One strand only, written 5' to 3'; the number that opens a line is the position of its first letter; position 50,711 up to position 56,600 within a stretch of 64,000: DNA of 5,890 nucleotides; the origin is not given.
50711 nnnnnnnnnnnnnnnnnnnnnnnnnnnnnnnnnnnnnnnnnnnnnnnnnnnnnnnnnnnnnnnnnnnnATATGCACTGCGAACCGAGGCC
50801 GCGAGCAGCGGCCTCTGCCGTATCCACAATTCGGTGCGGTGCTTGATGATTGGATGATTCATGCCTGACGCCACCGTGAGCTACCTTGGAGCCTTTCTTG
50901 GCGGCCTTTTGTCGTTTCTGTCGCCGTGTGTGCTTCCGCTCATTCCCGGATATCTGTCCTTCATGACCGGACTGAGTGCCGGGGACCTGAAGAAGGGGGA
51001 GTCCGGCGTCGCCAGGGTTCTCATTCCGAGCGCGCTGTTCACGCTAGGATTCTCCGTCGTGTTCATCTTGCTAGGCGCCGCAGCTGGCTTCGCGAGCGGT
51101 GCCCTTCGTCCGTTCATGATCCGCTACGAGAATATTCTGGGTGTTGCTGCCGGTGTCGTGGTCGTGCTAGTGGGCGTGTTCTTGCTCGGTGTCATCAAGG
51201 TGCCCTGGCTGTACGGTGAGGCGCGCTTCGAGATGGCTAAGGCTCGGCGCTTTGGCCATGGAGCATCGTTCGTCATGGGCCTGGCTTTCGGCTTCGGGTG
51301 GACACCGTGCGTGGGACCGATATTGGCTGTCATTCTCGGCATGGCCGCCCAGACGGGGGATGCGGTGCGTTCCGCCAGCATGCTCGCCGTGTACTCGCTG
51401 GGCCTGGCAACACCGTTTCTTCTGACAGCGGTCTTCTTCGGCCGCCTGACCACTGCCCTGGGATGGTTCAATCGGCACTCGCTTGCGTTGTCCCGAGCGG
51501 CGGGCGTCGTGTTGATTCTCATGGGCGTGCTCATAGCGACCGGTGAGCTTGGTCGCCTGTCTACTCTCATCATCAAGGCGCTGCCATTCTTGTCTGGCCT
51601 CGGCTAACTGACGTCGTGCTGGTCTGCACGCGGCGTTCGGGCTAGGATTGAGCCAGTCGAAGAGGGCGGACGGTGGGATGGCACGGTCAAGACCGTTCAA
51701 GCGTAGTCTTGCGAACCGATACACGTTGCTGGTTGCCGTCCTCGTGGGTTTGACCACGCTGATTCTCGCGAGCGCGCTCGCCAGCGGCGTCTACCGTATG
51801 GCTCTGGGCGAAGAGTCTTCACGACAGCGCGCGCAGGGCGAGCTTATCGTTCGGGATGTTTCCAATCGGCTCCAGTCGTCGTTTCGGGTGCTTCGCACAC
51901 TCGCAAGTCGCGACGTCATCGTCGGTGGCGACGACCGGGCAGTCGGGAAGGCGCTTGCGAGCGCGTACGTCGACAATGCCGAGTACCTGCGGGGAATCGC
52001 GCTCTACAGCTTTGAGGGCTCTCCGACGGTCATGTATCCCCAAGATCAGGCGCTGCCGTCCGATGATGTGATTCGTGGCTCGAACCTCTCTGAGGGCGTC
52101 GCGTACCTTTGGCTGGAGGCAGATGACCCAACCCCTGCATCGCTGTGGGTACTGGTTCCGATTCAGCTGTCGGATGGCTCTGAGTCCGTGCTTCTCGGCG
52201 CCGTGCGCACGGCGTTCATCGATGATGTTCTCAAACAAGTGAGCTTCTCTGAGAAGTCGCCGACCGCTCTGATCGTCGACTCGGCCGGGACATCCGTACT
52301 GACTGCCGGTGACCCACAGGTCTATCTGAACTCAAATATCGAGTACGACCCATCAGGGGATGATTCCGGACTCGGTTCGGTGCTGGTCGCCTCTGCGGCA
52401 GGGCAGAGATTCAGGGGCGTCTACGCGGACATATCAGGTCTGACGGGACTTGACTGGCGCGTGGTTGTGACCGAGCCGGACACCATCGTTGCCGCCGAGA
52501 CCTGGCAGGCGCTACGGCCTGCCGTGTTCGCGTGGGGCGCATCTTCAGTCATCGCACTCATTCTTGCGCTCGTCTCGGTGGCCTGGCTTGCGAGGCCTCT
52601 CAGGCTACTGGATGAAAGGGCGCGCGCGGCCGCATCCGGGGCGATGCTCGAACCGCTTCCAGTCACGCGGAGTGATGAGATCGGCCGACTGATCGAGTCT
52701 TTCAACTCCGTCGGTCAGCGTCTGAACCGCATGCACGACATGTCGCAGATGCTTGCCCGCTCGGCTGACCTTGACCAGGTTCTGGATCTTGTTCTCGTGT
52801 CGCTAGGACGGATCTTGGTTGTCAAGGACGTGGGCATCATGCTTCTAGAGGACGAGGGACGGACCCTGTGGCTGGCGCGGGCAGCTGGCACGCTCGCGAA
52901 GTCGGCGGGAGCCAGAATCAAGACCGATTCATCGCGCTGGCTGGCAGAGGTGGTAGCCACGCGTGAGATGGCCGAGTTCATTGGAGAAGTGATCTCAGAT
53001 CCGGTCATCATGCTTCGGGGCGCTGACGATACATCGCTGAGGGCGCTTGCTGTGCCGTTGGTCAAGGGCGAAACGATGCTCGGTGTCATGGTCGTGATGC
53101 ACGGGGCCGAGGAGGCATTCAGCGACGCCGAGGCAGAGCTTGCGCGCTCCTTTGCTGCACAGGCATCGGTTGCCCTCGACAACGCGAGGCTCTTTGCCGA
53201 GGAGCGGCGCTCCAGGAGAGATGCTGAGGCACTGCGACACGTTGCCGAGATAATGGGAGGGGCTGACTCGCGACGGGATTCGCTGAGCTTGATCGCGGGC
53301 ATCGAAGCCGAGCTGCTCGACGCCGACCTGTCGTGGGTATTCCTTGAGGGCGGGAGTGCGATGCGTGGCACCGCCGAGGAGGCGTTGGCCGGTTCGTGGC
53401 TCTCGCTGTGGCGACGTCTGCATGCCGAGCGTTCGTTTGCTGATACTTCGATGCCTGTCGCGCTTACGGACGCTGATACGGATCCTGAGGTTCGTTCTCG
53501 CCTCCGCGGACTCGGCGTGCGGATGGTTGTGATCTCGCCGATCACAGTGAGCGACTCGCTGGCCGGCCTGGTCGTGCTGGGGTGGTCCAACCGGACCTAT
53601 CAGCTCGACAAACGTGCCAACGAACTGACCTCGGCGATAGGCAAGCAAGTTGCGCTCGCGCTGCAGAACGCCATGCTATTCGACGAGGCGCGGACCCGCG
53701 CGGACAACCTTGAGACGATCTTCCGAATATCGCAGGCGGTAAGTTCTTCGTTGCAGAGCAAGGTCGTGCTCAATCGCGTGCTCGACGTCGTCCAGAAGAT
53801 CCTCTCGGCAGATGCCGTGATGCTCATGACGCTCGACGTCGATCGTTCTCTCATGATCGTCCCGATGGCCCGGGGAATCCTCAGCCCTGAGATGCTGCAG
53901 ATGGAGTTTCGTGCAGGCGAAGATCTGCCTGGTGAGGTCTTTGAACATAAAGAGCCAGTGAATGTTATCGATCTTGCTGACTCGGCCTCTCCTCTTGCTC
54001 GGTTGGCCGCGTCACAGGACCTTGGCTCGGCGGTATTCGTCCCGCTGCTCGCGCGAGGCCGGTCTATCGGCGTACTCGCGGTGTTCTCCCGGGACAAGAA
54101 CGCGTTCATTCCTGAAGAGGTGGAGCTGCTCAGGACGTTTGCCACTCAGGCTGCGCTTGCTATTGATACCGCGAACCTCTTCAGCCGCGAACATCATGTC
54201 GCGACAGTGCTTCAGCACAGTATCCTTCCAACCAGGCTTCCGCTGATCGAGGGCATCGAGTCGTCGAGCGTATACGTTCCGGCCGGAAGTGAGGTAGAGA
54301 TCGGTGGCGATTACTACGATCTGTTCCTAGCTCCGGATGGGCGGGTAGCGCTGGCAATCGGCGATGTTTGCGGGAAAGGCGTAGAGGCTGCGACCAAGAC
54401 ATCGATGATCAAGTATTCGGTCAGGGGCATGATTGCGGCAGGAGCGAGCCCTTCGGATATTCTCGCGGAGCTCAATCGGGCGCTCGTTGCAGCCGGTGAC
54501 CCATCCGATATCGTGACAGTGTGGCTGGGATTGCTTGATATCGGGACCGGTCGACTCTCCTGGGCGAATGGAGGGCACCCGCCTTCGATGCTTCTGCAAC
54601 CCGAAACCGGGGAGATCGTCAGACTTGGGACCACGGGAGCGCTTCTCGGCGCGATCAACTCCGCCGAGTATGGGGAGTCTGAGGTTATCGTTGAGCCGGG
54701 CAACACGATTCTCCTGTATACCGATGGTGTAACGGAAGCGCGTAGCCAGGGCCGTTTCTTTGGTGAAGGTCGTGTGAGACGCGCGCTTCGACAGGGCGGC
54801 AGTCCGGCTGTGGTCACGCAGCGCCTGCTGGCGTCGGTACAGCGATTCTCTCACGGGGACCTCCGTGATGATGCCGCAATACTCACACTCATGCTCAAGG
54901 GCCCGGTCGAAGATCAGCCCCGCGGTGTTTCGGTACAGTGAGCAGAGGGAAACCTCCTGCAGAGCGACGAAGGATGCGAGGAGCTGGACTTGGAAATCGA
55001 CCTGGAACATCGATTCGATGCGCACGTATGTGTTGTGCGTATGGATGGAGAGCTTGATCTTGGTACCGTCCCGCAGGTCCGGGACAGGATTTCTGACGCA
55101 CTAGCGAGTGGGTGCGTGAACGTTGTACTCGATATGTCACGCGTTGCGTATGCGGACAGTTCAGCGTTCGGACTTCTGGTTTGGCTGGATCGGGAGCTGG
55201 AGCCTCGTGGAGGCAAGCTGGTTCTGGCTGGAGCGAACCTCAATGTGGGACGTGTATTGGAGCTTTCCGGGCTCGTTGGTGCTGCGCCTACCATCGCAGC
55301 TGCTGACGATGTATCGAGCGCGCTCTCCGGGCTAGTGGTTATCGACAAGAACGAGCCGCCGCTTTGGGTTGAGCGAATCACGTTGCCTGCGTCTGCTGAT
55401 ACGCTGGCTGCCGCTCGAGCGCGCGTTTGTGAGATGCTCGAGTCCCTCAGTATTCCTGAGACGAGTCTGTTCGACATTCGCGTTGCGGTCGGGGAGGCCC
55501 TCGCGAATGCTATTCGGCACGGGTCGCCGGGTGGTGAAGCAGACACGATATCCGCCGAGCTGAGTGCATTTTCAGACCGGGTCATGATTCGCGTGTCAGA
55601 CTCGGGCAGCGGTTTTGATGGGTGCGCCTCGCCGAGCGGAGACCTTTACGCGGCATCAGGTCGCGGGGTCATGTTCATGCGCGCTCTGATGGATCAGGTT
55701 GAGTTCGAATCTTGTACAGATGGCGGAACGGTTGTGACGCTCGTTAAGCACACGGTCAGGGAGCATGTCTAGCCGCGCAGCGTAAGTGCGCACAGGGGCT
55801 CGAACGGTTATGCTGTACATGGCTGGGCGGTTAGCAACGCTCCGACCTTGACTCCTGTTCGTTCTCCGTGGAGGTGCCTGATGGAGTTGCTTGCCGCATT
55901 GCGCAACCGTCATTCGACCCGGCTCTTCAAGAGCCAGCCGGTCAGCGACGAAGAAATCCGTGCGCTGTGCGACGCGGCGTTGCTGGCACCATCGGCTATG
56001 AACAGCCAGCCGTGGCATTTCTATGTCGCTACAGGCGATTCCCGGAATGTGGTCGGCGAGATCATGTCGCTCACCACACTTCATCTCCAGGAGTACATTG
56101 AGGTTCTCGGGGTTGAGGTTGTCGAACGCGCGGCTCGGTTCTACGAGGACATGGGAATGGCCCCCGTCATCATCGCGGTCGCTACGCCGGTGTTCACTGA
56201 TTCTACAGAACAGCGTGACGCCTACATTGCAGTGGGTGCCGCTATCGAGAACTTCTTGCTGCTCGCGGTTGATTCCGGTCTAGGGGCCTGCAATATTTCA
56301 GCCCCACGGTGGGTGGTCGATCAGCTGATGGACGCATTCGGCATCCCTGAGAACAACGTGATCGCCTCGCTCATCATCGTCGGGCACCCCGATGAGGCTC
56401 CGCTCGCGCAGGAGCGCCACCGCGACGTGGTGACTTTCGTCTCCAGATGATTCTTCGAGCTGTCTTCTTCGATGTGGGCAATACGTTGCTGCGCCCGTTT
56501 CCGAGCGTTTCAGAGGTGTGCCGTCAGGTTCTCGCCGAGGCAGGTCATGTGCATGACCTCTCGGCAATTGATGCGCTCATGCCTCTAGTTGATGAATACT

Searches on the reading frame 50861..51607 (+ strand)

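Call 29: search_protein_families(library=pfam, proteins=[window:50861-51607:+], max_evalue=0.0001)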
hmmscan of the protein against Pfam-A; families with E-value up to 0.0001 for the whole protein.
window:50861-51607:+ (248 aa): 2 families
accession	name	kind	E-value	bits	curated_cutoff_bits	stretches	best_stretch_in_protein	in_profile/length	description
PF02683.22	DsbD_TM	-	1.8e-18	67.1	27.1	1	8-223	4-212/219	Cytochrome C biogenesis protein transmembrane domain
PF13386.12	DsbD_2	-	1.9e-09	38.1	24.9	1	11-224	2-199/199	Cytochrome C biogenesis protein transmembrane region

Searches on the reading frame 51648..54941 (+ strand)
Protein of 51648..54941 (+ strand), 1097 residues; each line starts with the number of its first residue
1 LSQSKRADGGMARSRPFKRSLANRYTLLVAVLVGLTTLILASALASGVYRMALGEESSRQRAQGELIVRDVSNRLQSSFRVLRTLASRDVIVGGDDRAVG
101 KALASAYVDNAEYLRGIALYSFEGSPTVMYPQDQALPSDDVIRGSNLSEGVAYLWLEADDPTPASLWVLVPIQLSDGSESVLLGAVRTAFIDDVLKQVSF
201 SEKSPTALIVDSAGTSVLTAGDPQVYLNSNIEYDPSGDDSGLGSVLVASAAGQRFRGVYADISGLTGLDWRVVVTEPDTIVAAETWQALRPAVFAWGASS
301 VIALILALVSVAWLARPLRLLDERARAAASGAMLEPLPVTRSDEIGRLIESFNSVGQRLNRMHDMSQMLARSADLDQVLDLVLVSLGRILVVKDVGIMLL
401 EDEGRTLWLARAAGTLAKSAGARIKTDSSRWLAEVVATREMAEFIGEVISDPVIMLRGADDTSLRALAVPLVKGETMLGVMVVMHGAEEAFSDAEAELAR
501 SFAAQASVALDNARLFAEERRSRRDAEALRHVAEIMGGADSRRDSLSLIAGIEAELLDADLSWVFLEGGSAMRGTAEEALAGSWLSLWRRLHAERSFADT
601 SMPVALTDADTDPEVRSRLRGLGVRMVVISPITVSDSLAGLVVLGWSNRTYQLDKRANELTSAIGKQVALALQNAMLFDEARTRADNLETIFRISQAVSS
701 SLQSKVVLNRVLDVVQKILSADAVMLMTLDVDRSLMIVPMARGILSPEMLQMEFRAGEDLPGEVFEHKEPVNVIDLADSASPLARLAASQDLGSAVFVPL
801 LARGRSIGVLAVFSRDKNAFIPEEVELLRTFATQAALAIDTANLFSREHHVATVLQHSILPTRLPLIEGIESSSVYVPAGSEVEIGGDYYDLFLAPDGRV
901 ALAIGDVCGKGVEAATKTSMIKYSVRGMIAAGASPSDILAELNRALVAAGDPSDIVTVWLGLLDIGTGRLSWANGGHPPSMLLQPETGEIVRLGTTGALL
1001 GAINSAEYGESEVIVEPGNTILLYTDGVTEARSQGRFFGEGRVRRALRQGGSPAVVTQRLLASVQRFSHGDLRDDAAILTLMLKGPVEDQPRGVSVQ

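Call 29: search_protein_families(library=pfam, proteins=[window:51648-54941:+], max_evalue=0.0001)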
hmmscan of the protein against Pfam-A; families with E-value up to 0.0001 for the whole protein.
window:51648-54941:+ (1097 aa): 5 families
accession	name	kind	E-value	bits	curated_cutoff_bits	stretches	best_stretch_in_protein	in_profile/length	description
PF07228.17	SpoIIE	-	5.1e-50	170.5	25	1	896-1081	1-189/192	Stage II sporulation protein E (SpoIIE)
PF13185.12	GAF_2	-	3.9e-36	124.7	28.6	2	706-840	6-136/136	GAF domain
PF01590.32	GAF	-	6.3e-32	111.3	22.4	2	707-839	5-133/133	GAF domain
PF13492.12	GAF_3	-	2.2e-31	109.4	27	2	705-840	3-128/129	GAF domain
PF00672.30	HAMP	-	1e-08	35.8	25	1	312-360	4-52/53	HAMP domain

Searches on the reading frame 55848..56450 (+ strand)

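Call 54: search_protein_families(library=pfam, proteins=[window:55848-56450:+], max_evalue=0.01)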
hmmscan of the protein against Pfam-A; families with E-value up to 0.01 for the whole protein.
window:55848-56450:+ (200 aa): 2 families
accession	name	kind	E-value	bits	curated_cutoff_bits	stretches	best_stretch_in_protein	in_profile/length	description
PF00881.29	Nitroreductase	-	9.4e-31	107.7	23.5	1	18-180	1-167/167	Nitroreductase family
PF14512.11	TM1586_NiRdase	-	1.6e-10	41.5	27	1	34-64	157-187/215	Putative TM nitroreductase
